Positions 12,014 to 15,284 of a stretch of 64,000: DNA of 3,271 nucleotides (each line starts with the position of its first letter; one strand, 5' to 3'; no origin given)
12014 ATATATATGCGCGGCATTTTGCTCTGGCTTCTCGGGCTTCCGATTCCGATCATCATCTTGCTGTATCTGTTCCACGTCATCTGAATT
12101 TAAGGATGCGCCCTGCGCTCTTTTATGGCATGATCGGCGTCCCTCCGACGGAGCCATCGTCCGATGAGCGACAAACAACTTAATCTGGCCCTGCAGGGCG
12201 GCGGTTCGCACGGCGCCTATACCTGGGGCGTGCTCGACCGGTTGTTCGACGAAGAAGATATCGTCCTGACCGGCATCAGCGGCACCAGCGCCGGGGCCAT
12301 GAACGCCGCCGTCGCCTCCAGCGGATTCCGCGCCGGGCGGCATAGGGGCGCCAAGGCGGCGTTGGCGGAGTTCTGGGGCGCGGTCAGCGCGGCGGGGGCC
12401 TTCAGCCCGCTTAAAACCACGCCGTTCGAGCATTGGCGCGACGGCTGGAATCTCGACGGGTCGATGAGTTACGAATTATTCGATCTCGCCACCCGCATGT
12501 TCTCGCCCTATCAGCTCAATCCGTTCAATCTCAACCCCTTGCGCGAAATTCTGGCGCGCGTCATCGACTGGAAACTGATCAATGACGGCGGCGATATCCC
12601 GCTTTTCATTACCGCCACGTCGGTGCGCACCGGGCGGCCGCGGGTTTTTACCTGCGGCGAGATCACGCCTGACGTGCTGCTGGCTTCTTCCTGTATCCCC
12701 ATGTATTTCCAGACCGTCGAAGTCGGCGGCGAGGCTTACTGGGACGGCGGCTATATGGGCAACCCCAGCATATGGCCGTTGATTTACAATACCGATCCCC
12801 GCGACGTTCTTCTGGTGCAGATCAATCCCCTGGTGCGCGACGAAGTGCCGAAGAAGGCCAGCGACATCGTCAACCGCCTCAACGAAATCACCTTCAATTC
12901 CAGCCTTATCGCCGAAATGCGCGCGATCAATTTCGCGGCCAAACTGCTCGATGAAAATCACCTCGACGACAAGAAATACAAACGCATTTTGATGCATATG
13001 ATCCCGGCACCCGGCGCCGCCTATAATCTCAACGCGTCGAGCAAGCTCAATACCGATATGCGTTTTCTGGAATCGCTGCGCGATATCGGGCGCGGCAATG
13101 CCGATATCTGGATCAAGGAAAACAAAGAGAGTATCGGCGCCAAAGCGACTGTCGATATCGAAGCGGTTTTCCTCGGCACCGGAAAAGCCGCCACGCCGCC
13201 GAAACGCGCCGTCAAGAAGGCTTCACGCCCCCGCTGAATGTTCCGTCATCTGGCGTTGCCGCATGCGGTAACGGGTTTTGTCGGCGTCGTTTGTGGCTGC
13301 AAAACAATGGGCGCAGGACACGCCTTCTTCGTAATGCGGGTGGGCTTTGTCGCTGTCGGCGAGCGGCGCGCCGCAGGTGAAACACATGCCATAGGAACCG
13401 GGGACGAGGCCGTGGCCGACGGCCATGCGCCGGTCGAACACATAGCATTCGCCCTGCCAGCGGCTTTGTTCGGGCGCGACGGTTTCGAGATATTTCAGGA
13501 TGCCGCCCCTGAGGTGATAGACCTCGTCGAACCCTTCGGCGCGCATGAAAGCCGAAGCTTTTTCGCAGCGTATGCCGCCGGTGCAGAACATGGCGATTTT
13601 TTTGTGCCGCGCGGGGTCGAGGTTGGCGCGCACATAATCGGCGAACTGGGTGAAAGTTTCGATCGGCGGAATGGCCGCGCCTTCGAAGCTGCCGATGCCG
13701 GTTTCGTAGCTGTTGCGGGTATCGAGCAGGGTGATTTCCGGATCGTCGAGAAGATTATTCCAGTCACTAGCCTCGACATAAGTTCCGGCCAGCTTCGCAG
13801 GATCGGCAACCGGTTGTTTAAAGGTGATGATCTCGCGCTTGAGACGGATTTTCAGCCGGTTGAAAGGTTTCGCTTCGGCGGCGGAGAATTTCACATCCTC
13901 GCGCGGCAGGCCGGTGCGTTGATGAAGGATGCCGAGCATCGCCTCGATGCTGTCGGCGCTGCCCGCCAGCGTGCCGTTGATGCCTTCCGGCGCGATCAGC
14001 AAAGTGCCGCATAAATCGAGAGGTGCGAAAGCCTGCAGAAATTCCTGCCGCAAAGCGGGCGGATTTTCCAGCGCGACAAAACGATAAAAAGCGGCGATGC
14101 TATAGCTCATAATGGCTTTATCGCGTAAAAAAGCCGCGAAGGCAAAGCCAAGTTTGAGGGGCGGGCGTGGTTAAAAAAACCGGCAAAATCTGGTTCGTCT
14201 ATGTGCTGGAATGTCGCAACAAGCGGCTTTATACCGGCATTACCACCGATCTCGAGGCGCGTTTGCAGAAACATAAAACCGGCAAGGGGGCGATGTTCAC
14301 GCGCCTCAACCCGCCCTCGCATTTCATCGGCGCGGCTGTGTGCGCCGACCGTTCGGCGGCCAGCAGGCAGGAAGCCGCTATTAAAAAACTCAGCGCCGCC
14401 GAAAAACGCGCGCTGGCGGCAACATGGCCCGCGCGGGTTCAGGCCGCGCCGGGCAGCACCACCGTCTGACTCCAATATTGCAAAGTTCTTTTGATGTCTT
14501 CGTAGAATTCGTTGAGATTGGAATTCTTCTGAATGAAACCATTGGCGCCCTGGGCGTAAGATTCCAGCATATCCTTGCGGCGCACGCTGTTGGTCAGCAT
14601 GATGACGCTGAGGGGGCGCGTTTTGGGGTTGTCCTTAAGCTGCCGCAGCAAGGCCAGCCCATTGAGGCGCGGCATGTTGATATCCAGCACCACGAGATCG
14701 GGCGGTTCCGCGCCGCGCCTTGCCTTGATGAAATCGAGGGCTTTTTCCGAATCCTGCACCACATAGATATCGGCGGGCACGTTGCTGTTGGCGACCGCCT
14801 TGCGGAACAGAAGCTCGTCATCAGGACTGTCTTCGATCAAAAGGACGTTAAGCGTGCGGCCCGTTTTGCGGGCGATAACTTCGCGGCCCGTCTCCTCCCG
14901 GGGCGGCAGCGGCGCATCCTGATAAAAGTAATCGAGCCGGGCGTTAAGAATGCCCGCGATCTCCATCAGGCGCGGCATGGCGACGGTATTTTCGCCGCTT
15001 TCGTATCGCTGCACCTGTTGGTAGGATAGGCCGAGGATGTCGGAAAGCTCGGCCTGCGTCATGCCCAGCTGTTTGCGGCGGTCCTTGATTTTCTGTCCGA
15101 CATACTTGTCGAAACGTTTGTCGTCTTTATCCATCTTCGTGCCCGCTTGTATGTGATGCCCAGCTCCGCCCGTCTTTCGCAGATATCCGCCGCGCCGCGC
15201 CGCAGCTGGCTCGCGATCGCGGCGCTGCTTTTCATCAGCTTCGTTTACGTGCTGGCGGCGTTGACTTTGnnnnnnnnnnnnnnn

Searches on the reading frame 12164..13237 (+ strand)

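Call 66: search_protein_families(library=pfam, proteins=[window:12164-13237:+], max_evalue=0.0001)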
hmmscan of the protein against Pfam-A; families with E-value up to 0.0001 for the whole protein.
window:12164-13237:+ (357 aa): 1 family
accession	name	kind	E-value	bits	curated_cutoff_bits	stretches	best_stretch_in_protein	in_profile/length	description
PF01734.28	Patatin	-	2.1e-22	80.7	27.7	1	8-205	1-189/191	Patatin-like phospholipase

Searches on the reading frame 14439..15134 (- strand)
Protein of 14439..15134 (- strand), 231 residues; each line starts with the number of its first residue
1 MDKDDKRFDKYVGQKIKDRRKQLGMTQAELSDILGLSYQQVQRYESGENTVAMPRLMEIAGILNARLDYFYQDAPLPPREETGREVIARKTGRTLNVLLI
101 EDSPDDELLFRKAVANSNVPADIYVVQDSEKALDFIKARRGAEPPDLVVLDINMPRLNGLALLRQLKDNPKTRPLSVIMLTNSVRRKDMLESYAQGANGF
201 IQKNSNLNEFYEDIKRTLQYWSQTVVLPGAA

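Call 66: search_protein_families(library=pfam, proteins=[window:14439-15134:-], max_evalue=0.0001)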
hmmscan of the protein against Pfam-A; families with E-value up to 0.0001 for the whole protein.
window:14439-15134:- (231 aa): 4 families
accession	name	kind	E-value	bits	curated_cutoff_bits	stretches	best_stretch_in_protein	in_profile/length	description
PF00072.30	Response_reg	-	6.5e-19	68.6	30.2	1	97-214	1-110/111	Response regulator receiver domain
PF01381.28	HTH_3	-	3.6e-13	49.8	23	1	16-70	1-55/55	Helix-turn-helix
PF13443.12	HTH_26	-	3.9e-06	27.5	22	1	15-66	1-53/63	Cro/C1-type HTH DNA-binding domain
PF13560.12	HTH_31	-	5.4e-05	23.9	27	0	13-53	3-44/64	Helix-turn-helix domain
